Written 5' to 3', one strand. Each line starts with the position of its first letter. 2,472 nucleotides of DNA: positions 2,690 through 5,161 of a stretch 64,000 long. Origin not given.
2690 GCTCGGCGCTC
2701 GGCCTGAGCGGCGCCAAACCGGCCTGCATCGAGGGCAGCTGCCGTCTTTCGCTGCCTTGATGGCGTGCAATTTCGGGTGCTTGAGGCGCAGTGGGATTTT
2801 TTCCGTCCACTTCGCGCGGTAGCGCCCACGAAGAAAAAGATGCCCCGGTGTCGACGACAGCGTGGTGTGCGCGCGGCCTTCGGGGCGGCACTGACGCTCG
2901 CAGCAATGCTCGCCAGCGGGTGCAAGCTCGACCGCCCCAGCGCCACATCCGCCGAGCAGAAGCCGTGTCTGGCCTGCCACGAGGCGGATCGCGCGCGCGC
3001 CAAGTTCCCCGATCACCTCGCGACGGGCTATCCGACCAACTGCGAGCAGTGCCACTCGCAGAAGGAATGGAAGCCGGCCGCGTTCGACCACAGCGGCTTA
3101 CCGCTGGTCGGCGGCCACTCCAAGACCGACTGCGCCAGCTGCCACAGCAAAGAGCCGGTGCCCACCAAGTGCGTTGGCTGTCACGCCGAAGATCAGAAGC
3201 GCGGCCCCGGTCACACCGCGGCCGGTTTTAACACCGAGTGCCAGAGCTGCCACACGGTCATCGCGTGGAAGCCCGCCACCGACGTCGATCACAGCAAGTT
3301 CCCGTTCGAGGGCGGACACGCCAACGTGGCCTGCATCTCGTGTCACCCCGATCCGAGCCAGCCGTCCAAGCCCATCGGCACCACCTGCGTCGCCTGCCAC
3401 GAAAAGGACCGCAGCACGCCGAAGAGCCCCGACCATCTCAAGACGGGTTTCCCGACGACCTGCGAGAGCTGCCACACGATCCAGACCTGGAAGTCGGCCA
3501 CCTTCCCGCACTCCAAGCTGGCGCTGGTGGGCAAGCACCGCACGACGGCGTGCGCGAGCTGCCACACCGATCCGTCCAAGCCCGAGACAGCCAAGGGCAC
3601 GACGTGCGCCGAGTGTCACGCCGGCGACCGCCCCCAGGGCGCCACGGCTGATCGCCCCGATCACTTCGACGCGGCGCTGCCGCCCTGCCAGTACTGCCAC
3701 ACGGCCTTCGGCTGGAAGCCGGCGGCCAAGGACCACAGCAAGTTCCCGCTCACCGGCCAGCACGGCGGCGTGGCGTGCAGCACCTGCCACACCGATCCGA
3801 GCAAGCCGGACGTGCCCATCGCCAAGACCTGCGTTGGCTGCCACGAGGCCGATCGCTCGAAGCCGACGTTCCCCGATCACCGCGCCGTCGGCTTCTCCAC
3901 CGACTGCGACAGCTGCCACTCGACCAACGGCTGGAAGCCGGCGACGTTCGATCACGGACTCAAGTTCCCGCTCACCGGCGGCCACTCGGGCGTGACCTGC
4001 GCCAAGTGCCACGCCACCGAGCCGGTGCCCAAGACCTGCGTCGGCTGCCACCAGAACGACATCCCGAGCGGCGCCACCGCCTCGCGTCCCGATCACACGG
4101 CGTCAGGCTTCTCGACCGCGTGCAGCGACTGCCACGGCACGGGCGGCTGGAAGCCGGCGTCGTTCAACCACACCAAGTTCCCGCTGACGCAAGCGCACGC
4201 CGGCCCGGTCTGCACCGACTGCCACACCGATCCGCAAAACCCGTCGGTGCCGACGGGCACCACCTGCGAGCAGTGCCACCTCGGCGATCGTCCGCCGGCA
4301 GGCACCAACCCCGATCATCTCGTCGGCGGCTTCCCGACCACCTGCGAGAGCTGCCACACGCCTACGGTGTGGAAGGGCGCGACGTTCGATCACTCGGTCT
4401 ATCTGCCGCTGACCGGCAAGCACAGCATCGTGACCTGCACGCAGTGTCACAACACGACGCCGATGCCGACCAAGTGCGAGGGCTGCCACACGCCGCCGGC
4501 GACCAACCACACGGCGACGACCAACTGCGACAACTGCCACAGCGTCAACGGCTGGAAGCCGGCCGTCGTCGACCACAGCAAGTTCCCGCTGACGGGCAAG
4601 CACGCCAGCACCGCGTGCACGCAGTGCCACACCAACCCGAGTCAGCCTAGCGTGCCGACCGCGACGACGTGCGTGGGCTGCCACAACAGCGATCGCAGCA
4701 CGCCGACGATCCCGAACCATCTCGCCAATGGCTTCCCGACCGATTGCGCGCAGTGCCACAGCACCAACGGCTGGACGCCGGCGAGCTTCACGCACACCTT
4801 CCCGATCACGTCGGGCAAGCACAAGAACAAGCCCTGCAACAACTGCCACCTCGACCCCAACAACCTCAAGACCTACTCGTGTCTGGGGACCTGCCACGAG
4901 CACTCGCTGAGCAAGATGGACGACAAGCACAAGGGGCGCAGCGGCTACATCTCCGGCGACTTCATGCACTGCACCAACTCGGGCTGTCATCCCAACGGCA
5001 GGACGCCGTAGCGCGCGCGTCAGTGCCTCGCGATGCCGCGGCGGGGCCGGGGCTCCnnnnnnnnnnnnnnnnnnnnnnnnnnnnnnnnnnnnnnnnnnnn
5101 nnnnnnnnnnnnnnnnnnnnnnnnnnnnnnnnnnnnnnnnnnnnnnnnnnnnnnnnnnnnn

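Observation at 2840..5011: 27-CXXCH lipoprotein cytochrome built from tandem about 50-aa paired-haem units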

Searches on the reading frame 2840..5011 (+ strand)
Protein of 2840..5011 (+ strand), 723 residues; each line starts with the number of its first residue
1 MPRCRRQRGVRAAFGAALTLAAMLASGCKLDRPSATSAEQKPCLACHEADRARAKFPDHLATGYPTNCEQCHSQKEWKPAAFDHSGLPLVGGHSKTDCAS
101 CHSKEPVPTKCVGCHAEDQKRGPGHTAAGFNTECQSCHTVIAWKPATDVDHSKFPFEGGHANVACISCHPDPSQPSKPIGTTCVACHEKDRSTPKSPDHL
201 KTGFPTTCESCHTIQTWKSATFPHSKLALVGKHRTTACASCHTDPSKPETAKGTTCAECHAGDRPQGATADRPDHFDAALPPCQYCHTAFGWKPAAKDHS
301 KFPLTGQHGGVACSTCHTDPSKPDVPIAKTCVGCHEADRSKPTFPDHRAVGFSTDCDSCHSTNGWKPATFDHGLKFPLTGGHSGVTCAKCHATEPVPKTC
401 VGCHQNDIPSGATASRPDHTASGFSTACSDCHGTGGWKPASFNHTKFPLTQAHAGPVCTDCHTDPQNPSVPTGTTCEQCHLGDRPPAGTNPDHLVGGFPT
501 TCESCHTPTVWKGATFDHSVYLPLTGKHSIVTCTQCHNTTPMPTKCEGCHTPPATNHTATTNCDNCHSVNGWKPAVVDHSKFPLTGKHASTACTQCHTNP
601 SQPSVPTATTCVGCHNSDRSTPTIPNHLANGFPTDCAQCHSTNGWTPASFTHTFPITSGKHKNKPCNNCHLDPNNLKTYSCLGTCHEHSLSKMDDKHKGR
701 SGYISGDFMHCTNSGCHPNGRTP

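Call 4: search_protein_families(library=pfam, proteins=[window:2840-5011:+], max_evalue=1)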
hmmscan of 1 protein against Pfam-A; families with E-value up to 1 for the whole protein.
window:2840-5011:+ (723 aa): 5 families
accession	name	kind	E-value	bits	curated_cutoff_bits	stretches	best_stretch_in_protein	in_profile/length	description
PF14522.11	Cytochrome_C7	-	2e-36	124.1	24.8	8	418-480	7-66/67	Cytochrome c7 and related cytochrome c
PF14537.11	Cytochrom_c3_2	-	6.5e-16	59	25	10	109-188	7-79/79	Cytochrome c3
PF02085.21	Cytochrom_CIII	-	2e-15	57.4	22.9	5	219-317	20-101/101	Class III cytochrome C family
PF16482.11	Staufen_C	-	0.15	12.7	27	0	148-189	57-98/111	Staufen C-terminal domain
PF09699.15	Paired_CXXCH_1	-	0.34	11.1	20.6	4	473-508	7-38/41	Doubled CXXCH motif (Paired_CXXCH_1)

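Call 5: search_protein_families(library=ncbifam, proteins=[window:2840-5011:+], max_evalue=1)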
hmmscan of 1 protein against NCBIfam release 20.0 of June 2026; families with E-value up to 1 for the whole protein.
window:2840-5011:+ (723 aa): 4 families
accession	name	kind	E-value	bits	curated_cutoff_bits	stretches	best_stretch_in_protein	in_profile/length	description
NF045713.1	CxxCH_16_HmcA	equivalog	1.8e-06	26.8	400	5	501-570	320-389/541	sulfate respiration complex hexadecaheme cytochrome HmcA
NF041028.1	decahem_GSU2203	exception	6.5e-06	25.6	325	3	544-674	68-188/317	GSU2203 family decaheme c-type cytochrome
NF045722.1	c3_cytochr_TmcA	equivalog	0.0015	18.3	114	2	35-79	75-117/125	acidic tetraheme cytochrome c3 TmcA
TIGR04257.1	nanowire_3heme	domain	0.021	15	40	3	419-480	20-74/75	c(7)-type cytochrome triheme domain-containing protein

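Call 6: search_solved_structures(query=window:2840-5008:+, max_evalue=1, show_alignments=2)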
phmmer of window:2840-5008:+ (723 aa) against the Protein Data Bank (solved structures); distinct sequences matched with E-value up to 1: 0.

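Call 11: find_homologous_proteins(query=window:2840-5008:+, max_evalue=0.00001)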
Query window:2840-5008:+ (723 aa): 5049 proteins with E <= 0.00001 among 8000 candidates; the best 120 are listed.
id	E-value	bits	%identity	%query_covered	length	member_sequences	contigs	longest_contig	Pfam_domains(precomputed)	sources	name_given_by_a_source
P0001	0.0e+0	1672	100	97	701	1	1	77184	PF14537.12,PF02085.22,PF14522.12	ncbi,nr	ncbi:MAG: hypothetical protein KC503_23810 [Myxococcales bacterium]|nr:hypothetical protein [Myxococ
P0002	0.0e+0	1605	63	97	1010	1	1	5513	PF14537.12,PF02085.22,PF14522.12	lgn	-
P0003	0.0e+0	1302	38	95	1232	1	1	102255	PF14537.12,PF02085.22,PF14522.12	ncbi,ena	-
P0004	0.0e+0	1068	41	97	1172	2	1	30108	PF09699.16,PF14537.12,PF02085.22,PF14522.12,PF22113.2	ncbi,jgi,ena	jgi:nitrate/TMAO reductase-like tetraheme cytochrome c subunit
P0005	4.4e-296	1003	38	91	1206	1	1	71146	PF23389.2,PF02085.22,PF14522.12,PF22113.2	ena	-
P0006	7.2e-292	989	40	89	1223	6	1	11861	PF09699.16,PF02085.22,PF00684.26,PF14522.12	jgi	-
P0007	8.8e-288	975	39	94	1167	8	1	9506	PF09699.16,PF14537.12,PF02085.22,PF14522.12,PF22113.2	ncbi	-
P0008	2.9e-286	970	40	87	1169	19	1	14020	PF02085.22,PF14522.12,PF22113.2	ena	-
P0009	8.2e-280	949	40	94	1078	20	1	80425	PF09699.16,PF14537.12,PF02085.22,PF00684.26,PF18353.8,PF14522.12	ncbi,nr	ncbi:MAG: hypothetical protein IPO52_13310 [Gemmatimonadetes bacterium]|nr:hypothetical protein [Gem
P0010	2.5e-275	934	42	94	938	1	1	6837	PF09699.16,PF02085.22,PF14522.12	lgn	-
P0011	2.5e-271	921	40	91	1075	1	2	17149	PF14537.12,PF02085.22,PF14522.12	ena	-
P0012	6.0e-265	900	40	94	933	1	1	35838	PF14537.12,PF02085.22,PF14522.12,PF22113.2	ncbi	-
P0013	1.2e-263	895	38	94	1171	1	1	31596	PF14537.12,PF02085.22,PF14522.12,PF22113.2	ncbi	-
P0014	1.1e-260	885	35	94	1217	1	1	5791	PF14537.12,PF02085.22,PF14522.12,PF22113.2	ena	-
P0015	2.0e-260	885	40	91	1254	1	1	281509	PF02085.22,PF14522.12,PF22113.2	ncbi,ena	-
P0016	4.1e-259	880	41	89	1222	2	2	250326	PF10867.14,PF02085.22,PF14522.12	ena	-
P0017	6.7e-258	876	41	87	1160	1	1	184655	PF02085.22,PF14522.12,PF22113.2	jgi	jgi:hypothetical protein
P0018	1.0e-254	866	40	94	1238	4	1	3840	PF14537.12,PF02085.22,PF01553.27,PF14522.12,PF22113.2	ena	-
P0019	6.8e-252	856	41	89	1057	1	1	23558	PF14537.12,PF02085.22,PF14522.12,PF22113.2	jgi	jgi:hypothetical protein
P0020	2.8e-251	854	39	96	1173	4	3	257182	PF14537.12,PF02085.22,PF00684.26,PF14522.12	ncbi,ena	-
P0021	9.5e-249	846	39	94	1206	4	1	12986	PF14537.12,PF02085.22,PF14522.12,PF22113.2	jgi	-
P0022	9.2e-248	843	39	94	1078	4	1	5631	PF14537.12,PF02085.22,PF14522.12,PF22113.2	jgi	jgi:hypothetical protein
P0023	2.8e-245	835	39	98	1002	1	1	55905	PF14537.12,PF02085.22,PF14522.12,PF22113.2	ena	-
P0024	1.4e-243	829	51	95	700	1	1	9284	PF02085.22,PF14522.12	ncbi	-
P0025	2.6e-241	821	36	97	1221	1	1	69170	PF13596.13,PF10621.15,PF14537.12,PF02085.22,PF14522.12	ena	-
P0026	1.0e-240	819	38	92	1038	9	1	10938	PF09699.16,PF14537.12,PF02085.22,PF14522.12,PF22113.2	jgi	jgi:hypothetical protein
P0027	5.1e-239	814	38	92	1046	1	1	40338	PF02085.22,PF14522.12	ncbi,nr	ncbi:MAG: hypothetical protein HY821_17090, partial [Acidobacteria bacterium]|nr:hypothetical protei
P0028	1.8e-238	812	41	97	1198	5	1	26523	PF14537.12,PF02085.22,PF14522.12,PF22113.2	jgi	jgi:nitrate/TMAO reductase-like tetraheme cytochrome c subunit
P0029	1.4e-237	809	40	94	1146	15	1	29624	PF09699.16,PF02085.22,PF00684.26,PF18353.8,PF14522.12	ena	-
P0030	1.8e-237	809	40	96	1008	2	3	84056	PF09699.16,PF14537.12,PF02085.22,PF14522.12,PF22113.2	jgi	jgi:hypothetical protein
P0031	1.3e-236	806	37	89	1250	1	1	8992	PF14537.12,PF24720.2,PF02085.22,PF14522.12,PF22113.2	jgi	-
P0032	1.6e-233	796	39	92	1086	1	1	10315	PF02085.22,PF00684.26,PF14522.12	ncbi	-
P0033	9.9e-232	790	40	92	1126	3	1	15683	PF04981.19,PF03264.20,PF13840.13,PF00684.26,PF14522.12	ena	-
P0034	1.0e-231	790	37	94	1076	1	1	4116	PF14537.12,PF02085.22,PF14522.12,PF22113.2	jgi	jgi:hypothetical protein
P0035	2.1e-231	789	35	97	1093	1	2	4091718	PF02085.22,PF14522.12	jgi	jgi:hypothetical protein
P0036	5.7e-231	787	39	94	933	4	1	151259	PF14537.12,PF02085.22,PF14522.12,PF22113.2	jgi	jgi:hypothetical protein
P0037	7.3e-231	787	39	94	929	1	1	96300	PF14537.12,PF02085.22,PF14522.12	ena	-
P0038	1.9e-230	786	40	87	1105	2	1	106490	PF23425.2,PF14537.12,PF02085.22,PF14522.12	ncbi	ncbi:MAG: hypothetical protein ABL967_05945 [Bryobacteraceae bacterium]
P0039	3.7e-230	785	39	94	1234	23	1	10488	PF01203.26,PF22595.2,PF04785.18,PF02085.22,PF14522.12,PF22113.2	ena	-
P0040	6.3e-230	784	39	94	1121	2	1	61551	PF02085.22,PF14522.12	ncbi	-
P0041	3.2e-229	781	37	95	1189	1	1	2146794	PF14537.12,PF02085.22,PF14522.12,PF22113.2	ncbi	ncbi:MAG: hypothetical protein R3E10_07215 [Gemmatimonadota bacterium]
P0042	2.4e-228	779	39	95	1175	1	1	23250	PF14537.12,PF04981.19,PF02085.22,PF18353.8,PF14522.12,PF22113.2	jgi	jgi:hypothetical protein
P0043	3.1e-228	778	39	93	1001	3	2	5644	PF14537.12,PF02085.22,PF00684.26,PF14522.12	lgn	-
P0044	5.4e-228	777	38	97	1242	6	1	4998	PF09699.16,PF14537.12,PF04981.19,PF02085.22,PF14522.12,PF22113.2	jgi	jgi:hypothetical protein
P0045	3.1e-227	775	38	97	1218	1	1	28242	PF14537.12,PF02085.22,PF14522.12,PF22113.2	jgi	jgi:hypothetical protein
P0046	6.3e-227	774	36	87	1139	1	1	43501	PF14537.12,PF02085.22,PF14522.12,PF22113.2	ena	-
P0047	1.6e-226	773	40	94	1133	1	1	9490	PF14537.12,PF02085.22,PF14522.12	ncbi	-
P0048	9.8e-226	770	39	95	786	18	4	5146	PF14537.12,PF02085.22,PF18353.8,PF14522.12,PF22113.2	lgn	-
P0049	1.3e-225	770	37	90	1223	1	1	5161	PF02085.22,PF14522.12,PF22113.2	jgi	jgi:hypothetical protein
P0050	2.1e-225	769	40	87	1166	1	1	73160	PF02085.22,PF14522.12,PF22113.2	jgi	jgi:hypothetical protein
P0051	2.6e-224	765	40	94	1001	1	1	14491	PF09699.16,PF14537.12,PF02085.22,PF14522.12,PF22113.2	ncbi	-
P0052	1.6e-223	763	39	90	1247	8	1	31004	PF14537.12,PF02085.22,PF00684.26,PF14522.12,PF22113.2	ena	-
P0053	5.6e-223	761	38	93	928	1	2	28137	PF14537.12,PF02085.22,PF14522.12,PF22113.2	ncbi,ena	-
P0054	1.2e-222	760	39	94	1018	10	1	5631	PF14537.12,PF02085.22,PF18353.8,PF14522.12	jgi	-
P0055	6.6e-221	754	40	94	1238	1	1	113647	PF02085.22,PF14522.12,PF22113.2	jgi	-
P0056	9.1e-221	754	37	89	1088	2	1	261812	PF14537.12,PF02085.22,PF14522.12,PF22113.2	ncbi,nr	ncbi:MAG: hypothetical protein NTX22_02795 [Ignavibacteriales bacterium]|nr:hypothetical protein [Ig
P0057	1.1e-220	753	53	95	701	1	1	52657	PF02085.22,PF14522.12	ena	-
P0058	1.0e-218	747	49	97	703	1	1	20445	PF14537.12,PF02085.22,PF14522.12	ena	-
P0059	1.3e-218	746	39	96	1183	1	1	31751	PF02085.22,PF14522.12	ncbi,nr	ncbi:MAG: hypothetical protein IT158_25495 [Bryobacterales bacterium]|nr:hypothetical protein [Bryob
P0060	1.4e-218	746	39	97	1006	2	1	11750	PF09699.16,PF14537.12,PF02085.22,PF14522.12,PF10217.15,PF22113.2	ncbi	-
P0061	2.0e-218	746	37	94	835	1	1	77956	PF13435.12,PF02085.22,PF14522.12,PF22113.2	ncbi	-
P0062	4.8e-218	745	42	94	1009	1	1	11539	PF14537.12,PF02085.22,PF14522.12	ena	-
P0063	6.6e-218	744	36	94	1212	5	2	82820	PF14537.12,PF02085.22,PF14522.12,PF22113.2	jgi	-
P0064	2.7e-217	742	35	94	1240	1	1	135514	PF14537.12,PF02085.22,PF14522.12,PF22113.2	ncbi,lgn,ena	-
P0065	4.8e-217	741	38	88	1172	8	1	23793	PF02085.22,PF14522.12,PF22113.2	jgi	jgi:hypothetical protein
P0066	6.7e-217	741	34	98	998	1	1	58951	PF14537.12,PF02085.22,PF00684.26,PF18353.8,PF14522.12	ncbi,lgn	-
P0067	2.0e-216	739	35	94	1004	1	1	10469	PF14537.12,PF02085.22,PF14522.12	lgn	-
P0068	6.9e-216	737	36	92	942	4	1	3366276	PF14537.12,PF02085.22,PF18562.7,PF14522.12,PF22113.2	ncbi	-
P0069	1.3e-215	736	39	89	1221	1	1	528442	PF14537.12,PF02085.22,PF00684.26,PF14522.12,PF22113.2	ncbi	-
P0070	3.4e-215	735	37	97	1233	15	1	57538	PF14537.12,PF02085.22,PF00684.26,PF14522.12,PF22113.2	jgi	jgi:hypothetical protein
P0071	4.7e-215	735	41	94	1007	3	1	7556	PF14537.12,PF02085.22,PF14522.12,PF22113.2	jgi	jgi:hypothetical protein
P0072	1.0e-214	733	41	92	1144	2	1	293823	PF14537.12,PF02085.22,PF18353.8,PF14522.12,PF22113.2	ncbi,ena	-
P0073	3.3e-214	732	41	94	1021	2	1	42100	PF14537.12,PF22753.3,PF02085.22,PF14522.12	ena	-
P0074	1.9e-213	729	39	94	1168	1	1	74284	PF14537.12,PF02085.22,PF14522.12,PF15506.11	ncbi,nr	ncbi:MAG: hypothetical protein KDA20_03750 [Phycisphaerales bacterium]|nr:hypothetical protein [Phyc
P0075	3.1e-213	729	36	90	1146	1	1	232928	PF14537.12,PF02085.22,PF14522.12,PF22113.2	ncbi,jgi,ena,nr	ncbi:MAG: hypothetical protein M0Q21_06280 [Ignavibacteriaceae bacterium]|nr:hypothetical protein [I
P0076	2.4e-212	726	36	92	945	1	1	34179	PF14537.12,PF02085.22,PF14522.12,PF22113.2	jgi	jgi:hypothetical protein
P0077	4.4e-212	725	38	94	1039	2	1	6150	PF14537.12,PF02085.22,PF14522.12,PF22113.2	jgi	jgi:hypothetical protein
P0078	4.4e-211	721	37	98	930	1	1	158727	PF02085.22,PF18353.8,PF14522.12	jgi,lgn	jgi:hypothetical protein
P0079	2.0e-210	719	38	92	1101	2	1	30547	PF07709.17,PF02085.22,PF14522.12,PF22113.2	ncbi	-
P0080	3.8e-210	718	38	94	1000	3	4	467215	PF14537.12,PF02085.22,PF14522.12,PF22113.2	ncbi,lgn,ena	-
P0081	4.8e-210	718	39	97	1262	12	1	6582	PF14537.12,PF02085.22,PF14522.12,PF22113.2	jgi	jgi:Cytochrome c3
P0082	2.2e-209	716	42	95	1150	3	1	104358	PF14537.12,PF02085.22,PF14522.12,PF22113.2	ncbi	-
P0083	2.5e-209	716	37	98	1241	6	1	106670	PF09699.16,PF14537.12,PF02085.22,PF00684.26,PF14522.12,PF22113.2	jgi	jgi:hypothetical protein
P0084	6.9e-209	714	40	91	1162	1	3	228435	PF14537.12,PF02085.22,PF18353.8,PF14522.12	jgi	jgi:predicted CXXCH cytochrome family protein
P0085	1.2e-208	713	38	94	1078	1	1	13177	PF14537.12,PF02085.22,PF14522.12,PF22113.2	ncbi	-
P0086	1.8e-208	713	42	87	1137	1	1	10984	PF04981.19,PF13840.13,PF02085.22,PF14522.12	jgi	-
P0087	5.9e-208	711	39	95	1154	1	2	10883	PF14537.12,PF02085.22,PF14522.12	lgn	-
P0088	9.0e-208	711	37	94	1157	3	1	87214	PF25029.2,PF02085.22,PF14522.12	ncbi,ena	-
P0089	1.3e-207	710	74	56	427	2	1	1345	PF14537.12,PF02085.22,PF14522.12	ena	-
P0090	1.1e-206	707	37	92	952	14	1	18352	PF02085.22,PF14522.12,PF22113.2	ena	-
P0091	3.4e-206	705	38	94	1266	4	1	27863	PF02085.22,PF14522.12,PF22113.2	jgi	jgi:glutamate mutase epsilon subunit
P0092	1.1e-205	704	38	94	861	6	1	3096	PF14537.12,PF02085.22,PF17291.8,PF14522.12,PF22113.2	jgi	jgi:NMD protein affecting ribosome stability and mRNA decay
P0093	2.0e-205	703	38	89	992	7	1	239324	PF02085.22,PF14522.12,PF22113.2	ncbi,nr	ncbi:MAG: hypothetical protein IPP90_09435 [Gemmatimonadaceae bacterium]|nr:hypothetical protein [Ge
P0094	2.0e-205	703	39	93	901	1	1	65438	PF14537.12,PF02085.22,PF14522.12,PF22113.2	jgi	jgi:hypothetical protein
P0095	2.3e-205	703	38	92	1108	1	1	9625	PF14537.12,PF21129.4,PF02085.22,PF14522.12,PF22113.2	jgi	jgi:hypothetical protein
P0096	3.2e-205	702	40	94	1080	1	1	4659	PF14537.12,PF02085.22,PF14522.12,PF22113.2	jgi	jgi:hypothetical protein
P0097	4.7e-205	702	36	95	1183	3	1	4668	PF14537.12,PF09126.17,PF02085.22,PF23865.2,PF14522.12,PF22113.2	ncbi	-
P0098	5.1e-205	701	36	95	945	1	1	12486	PF14537.12,PF02085.22,PF14522.12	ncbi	-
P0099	1.5e-204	700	37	94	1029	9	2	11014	PF09699.16,PF14537.12,PF02085.22,PF14522.12,PF22113.2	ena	-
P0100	2.8e-204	699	39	96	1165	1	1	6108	PF09699.16,PF14537.12,PF02085.22,PF14522.12,PF22113.2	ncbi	ncbi:MAG: hypothetical protein ABMA00_11230 [Gemmatimonas sp.]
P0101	4.4e-204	698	40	94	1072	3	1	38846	PF20323.4,PF02085.22,PF14522.12,PF22113.2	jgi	jgi:hypothetical protein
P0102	6.2e-204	698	34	91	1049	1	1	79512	PF14537.12,PF02085.22,PF14522.12,PF22113.2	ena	-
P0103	7.0e-204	698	40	91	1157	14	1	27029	PF14537.12,PF07709.17,PF02085.22,PF14522.12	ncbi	-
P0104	1.0e-203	697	36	96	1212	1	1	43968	PF14537.12,PF02085.22,PF14522.12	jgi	jgi:nitrate/TMAO reductase-like tetraheme cytochrome c subunit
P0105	1.7e-203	696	38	94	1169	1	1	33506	PF14537.12,PF24304.2,PF02085.22,PF14522.12,PF22113.2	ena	-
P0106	3.3e-202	692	38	94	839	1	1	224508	PF14537.12,PF02085.22,PF14522.12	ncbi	ncbi:MAG: hypothetical protein AB1898_13450 [Acidobacteriota bacterium]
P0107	1.2e-201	690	36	94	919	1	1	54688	PF14537.12,PF02085.22,PF14522.12,PF22113.2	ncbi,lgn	ncbi:MAG: hypothetical protein ACM34K_20350 [Bacillota bacterium]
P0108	1.6e-201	690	39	94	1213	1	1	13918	PF14537.12,PF02085.22,PF14522.12,PF22113.2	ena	-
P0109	4.1e-201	688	39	94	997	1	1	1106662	PF14537.12,PF10559.15,PF02085.22,PF00684.26,PF18353.8,PF14522.12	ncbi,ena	-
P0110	5.3e-201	688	41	97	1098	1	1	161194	PF02085.22,PF14522.12,PF22113.2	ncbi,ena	-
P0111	7.3e-201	688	38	94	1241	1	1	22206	PF14537.12,PF02085.22,PF14522.12,PF22113.2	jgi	jgi:hypothetical protein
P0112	7.4e-201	688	42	87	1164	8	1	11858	PF14537.12,PF02085.22,PF14522.12,PF22113.2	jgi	-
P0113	8.3e-201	687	40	95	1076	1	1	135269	PF14537.12,PF02085.22,PF14522.12,PF22113.2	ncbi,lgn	-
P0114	2.0e-200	686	35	96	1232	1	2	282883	PF14537.12,PF02085.22,PF14522.12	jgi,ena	-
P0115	5.7e-200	685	37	92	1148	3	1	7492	PF14537.12,PF02085.22,PF14522.12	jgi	jgi:hypothetical protein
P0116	1.0e-199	684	39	97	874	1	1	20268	PF02085.22,PF14522.12,PF22113.2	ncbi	-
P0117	4.5e-199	682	35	94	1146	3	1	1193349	PF14537.12,PF02085.22,PF14522.12,PF22113.2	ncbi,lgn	-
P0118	5.9e-199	681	37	97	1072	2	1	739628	PF14537.12,PF02085.22,PF14522.12,PF22113.2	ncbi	-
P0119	1.4e-198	680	41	91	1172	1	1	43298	PF14537.12,PF02085.22,PF14522.12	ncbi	-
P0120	1.4e-198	680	37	92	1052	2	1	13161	PF14537.12,PF02085.22,PF14522.12,PF22113.2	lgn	-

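Call 18: find_encoding_contigs(protein=P0057, flank=8000, max_places=3)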
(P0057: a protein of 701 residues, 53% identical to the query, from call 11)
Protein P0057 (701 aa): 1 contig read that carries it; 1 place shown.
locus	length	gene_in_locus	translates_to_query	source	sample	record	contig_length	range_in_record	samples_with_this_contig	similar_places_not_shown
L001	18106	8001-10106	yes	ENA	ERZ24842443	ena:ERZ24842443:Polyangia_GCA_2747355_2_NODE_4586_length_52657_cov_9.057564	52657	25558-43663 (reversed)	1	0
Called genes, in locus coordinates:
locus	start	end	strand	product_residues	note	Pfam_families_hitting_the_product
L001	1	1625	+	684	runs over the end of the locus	PF01266:DAO (faint), PF03486:HI0933_like (faint), PF12838:Fer4_7 (weak), PF13237:Fer4_10, PF14697:Fer4_21, PF07992:Pyr_redox_2, PF13738:Pyr_redox_3, PF00070:Pyr_redox, +4 more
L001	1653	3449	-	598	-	PF00069:Pkinase, PF07714:PK_Tyr_Ser-Thr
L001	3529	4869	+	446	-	PF13415:Beta-prop_FBX42 (faint), PF13964:Beta-prop_Calicin (faint), PF24981:Beta-prop_ATRN-LZTR1 (faint), PF01344:Kelch_1 (faint), PF07646:Kelch_2 (faint), PF13418:Beta-prop_TYW4 (faint), PF24681:Kelch_KLHDC2_KLHL20_DRC7 (weak)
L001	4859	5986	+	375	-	PF08308:PEGA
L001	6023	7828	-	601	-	PF16697:Yop-YscD_cpl, PF00498:FHA, PF00158:Sigma54_activat, PF14532:Sigma54_activ_2, PF25601:AAA_lid_14, PF02954:HTH_8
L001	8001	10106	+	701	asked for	PF02085:Cytochrom_CIII (faint), PF14522:Cytochrome_C7 (weak)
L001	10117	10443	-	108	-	-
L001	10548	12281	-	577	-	-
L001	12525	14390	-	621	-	PF05139:Erythro_esteras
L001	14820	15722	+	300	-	-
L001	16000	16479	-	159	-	-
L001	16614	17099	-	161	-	PF03449:GreA_GreB_N, PF01272:GreA_GreB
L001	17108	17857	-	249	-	-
